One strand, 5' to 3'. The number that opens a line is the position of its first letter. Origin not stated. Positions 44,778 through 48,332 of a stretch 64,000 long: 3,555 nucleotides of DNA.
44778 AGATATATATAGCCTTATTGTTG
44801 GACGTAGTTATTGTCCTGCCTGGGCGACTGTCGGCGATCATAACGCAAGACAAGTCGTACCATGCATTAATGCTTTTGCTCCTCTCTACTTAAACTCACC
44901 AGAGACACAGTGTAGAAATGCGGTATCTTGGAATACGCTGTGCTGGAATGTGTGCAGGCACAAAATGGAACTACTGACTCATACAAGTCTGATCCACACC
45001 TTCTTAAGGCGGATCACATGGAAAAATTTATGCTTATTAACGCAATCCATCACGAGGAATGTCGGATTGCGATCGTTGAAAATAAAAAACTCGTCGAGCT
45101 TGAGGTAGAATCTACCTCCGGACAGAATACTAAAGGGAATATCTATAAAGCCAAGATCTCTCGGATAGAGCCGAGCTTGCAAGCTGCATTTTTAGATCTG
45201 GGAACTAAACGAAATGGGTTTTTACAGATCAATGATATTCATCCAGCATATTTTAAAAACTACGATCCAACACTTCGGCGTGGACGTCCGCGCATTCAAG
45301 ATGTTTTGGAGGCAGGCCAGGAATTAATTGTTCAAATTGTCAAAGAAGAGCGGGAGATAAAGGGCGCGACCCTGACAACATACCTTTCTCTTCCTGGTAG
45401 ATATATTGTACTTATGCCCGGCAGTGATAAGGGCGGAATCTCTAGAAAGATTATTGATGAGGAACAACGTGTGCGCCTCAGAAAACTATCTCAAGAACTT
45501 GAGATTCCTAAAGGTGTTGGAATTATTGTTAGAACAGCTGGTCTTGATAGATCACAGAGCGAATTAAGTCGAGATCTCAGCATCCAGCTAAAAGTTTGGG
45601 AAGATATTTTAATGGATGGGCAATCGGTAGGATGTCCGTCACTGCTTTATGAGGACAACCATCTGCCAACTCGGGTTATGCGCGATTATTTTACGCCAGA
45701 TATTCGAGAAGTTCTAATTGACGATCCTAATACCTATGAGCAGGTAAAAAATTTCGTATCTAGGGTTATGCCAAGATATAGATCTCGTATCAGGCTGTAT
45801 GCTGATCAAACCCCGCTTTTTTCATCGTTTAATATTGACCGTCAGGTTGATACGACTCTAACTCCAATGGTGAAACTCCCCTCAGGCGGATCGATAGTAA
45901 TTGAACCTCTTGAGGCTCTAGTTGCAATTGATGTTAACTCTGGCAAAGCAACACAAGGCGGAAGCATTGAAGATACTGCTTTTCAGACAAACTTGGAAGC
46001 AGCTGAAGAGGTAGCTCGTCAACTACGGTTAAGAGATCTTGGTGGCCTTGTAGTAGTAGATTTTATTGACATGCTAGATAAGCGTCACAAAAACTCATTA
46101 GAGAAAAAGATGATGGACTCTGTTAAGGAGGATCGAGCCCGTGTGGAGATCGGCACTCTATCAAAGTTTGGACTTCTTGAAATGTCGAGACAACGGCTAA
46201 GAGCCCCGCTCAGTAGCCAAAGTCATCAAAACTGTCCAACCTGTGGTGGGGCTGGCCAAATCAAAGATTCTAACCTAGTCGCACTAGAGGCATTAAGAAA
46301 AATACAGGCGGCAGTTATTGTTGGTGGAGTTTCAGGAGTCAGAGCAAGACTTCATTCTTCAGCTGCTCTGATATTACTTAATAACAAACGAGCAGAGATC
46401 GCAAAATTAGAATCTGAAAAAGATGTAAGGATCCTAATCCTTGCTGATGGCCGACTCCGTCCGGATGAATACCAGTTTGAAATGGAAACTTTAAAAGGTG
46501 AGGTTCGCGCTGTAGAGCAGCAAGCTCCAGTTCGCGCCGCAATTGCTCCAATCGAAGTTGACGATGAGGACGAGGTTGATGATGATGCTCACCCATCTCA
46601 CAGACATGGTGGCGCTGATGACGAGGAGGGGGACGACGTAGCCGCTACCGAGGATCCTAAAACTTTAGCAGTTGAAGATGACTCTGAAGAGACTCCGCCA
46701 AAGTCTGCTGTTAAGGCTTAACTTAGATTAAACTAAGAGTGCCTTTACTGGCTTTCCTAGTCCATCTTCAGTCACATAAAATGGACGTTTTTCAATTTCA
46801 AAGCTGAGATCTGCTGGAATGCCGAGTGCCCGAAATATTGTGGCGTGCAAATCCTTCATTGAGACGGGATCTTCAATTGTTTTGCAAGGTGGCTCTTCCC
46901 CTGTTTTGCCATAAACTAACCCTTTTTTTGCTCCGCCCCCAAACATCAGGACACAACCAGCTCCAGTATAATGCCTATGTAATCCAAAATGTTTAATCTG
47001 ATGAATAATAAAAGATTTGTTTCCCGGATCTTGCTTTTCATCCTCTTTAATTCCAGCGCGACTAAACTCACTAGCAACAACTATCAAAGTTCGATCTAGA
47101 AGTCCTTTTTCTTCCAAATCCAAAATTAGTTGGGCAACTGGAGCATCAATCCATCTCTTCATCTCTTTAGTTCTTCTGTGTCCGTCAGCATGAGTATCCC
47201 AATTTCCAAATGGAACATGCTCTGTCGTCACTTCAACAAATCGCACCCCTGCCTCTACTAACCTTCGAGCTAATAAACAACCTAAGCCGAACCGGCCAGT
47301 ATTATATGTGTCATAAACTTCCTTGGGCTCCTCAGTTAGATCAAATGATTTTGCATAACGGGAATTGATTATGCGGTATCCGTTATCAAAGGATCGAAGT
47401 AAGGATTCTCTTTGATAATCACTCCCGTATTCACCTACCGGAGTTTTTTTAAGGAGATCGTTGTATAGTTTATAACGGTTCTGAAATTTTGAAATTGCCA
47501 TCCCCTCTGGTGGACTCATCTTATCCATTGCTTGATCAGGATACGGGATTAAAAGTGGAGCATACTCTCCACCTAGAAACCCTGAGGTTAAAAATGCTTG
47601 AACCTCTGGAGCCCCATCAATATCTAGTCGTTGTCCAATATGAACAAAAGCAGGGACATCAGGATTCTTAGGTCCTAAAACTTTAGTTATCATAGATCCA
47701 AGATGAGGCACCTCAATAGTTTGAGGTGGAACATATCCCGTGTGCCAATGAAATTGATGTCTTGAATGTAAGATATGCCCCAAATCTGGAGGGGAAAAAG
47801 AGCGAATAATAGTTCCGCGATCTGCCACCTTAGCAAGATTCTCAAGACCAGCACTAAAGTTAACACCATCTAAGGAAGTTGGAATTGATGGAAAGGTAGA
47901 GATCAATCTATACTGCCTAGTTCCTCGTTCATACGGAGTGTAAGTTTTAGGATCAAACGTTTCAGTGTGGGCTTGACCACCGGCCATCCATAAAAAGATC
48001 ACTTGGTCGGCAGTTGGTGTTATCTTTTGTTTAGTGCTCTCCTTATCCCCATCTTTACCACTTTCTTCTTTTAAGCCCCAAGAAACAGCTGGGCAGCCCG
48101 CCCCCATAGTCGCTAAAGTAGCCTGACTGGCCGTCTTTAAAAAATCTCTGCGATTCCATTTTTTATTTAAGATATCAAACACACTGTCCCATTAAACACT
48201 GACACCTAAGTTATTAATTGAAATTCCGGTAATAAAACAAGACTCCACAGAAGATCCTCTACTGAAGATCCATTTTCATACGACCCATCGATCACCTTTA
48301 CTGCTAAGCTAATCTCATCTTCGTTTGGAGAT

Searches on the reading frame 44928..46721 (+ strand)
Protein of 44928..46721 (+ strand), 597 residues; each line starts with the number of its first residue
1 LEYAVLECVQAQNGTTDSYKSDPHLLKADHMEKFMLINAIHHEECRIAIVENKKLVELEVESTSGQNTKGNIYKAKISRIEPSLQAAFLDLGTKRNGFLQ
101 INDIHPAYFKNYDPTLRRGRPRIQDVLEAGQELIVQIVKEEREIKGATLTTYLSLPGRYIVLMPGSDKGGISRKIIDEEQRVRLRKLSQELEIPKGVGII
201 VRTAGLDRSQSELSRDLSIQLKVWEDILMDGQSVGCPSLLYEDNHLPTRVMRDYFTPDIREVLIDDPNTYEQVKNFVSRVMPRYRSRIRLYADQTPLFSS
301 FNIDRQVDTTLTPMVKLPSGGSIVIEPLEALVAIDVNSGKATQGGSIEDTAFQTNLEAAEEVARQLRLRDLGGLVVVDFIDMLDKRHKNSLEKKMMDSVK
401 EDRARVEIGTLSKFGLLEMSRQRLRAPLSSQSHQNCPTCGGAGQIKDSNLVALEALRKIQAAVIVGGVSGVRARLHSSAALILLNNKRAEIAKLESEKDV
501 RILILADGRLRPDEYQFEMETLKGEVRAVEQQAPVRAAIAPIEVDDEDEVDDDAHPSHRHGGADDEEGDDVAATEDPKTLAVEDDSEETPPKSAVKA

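Call 54: search_protein_families(library=pfam, proteins=[window:44928-46721:+], max_evalue=0.00001)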
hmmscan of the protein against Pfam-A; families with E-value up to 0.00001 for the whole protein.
window:44928-46721:+ (597 aa): 3 families
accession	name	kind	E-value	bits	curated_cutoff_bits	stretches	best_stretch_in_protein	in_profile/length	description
PF10150.14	RNase_E_G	-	2.4e-97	326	25.5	1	154-423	1-269/270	Ribonuclease E/G family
PF20833.2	RNase_E_G_Thio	-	9.6e-19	67.8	26.8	1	436-518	2-84/86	RNase E/G, Thioredoxin-like domain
PF00575.29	S1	-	2.4e-06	28.3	22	1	68-150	3-72/74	S1 RNA binding domain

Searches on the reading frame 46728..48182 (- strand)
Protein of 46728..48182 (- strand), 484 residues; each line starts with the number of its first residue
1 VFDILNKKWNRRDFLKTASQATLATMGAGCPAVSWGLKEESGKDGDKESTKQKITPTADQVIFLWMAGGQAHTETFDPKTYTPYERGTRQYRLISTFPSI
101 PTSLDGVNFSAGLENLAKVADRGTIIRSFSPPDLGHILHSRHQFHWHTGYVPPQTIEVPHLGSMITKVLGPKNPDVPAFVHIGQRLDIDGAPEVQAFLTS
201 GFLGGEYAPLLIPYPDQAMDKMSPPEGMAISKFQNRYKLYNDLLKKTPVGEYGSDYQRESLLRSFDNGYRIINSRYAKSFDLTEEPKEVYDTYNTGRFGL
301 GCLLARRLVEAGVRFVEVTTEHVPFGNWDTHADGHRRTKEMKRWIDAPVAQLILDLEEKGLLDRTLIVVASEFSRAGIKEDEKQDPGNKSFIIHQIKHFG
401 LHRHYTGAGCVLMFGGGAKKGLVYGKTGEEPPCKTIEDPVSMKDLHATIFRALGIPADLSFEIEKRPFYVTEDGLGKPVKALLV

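Call 54: search_protein_families(library=pfam, proteins=[window:46728-48182:-], max_evalue=0.00001)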
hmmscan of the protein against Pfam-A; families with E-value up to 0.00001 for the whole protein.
window:46728-48182:- (484 aa): 1 family
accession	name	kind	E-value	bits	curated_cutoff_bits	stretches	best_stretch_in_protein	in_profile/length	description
PF07394.17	DUF1501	-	8.7e-72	242.9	27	1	58-481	1-388/390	Protein of unknown function (DUF1501)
